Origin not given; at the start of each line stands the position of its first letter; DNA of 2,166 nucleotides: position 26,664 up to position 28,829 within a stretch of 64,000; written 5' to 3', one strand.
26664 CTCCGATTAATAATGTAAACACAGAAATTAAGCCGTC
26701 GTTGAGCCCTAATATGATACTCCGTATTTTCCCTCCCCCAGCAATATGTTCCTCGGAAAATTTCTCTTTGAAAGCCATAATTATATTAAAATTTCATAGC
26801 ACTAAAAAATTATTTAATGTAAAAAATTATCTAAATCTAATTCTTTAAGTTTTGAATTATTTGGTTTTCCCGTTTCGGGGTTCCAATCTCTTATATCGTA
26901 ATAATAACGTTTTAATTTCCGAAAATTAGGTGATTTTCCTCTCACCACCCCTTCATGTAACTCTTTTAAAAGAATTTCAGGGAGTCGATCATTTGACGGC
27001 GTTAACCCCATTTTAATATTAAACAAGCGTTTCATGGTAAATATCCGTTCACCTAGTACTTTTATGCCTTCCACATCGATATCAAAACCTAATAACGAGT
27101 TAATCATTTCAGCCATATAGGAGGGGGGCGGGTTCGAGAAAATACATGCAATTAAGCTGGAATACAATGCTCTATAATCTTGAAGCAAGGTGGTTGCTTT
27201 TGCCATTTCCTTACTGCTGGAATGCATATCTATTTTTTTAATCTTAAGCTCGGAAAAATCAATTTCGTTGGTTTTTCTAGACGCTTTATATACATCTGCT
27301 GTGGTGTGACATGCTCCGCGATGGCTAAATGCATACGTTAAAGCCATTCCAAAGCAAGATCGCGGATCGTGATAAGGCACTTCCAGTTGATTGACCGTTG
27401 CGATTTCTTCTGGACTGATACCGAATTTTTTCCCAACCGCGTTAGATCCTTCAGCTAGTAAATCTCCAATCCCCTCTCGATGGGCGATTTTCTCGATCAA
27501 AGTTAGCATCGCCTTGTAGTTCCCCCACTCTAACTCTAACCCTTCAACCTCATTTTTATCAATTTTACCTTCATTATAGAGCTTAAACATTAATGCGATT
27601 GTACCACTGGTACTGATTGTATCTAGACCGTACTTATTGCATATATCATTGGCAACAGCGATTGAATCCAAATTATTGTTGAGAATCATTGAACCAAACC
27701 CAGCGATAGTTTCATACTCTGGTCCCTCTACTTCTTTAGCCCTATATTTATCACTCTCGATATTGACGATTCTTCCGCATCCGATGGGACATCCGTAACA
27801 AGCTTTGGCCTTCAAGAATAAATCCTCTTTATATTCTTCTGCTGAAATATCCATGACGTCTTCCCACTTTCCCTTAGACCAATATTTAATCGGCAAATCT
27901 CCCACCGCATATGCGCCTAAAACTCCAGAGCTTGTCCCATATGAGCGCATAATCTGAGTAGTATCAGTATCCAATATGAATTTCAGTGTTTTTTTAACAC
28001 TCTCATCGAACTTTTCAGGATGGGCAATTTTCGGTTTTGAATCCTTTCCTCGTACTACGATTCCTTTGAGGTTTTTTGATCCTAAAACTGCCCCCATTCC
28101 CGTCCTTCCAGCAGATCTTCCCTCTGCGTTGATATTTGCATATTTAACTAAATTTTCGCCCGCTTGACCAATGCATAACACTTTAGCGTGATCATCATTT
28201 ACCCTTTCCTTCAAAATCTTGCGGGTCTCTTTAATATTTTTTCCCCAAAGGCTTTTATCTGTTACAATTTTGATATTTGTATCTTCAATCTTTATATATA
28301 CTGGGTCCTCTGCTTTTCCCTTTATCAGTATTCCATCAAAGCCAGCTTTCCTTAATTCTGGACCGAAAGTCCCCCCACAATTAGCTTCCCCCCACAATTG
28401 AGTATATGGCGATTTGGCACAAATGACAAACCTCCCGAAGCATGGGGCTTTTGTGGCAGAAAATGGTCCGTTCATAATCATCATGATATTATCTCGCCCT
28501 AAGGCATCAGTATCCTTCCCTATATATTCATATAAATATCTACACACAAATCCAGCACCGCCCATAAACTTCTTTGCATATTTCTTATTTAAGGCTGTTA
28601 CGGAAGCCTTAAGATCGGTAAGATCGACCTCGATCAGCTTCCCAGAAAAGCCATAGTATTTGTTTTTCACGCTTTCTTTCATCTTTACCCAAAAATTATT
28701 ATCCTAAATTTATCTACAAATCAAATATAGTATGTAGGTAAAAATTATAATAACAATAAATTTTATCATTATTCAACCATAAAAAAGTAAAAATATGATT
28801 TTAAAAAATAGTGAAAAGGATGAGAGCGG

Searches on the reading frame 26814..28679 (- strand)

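Call 66: search_protein_families(library=pfam, proteins=[window:26814-28679:-], max_evalue=0.00001)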
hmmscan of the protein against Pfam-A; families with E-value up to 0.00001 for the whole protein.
window:26814-28679:- (621 aa): 2 families
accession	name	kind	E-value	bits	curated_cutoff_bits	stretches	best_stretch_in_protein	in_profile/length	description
PF01314.23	AFOR_C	-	4e-115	385.5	27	1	228-616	3-385/385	Aldehyde ferredoxin oxidoreductase, domains 2 & 3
PF02730.20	AFOR_N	-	5.4e-71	238.9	29.8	1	13-211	1-198/199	Aldehyde ferredoxin oxidoreductase, N-terminal domain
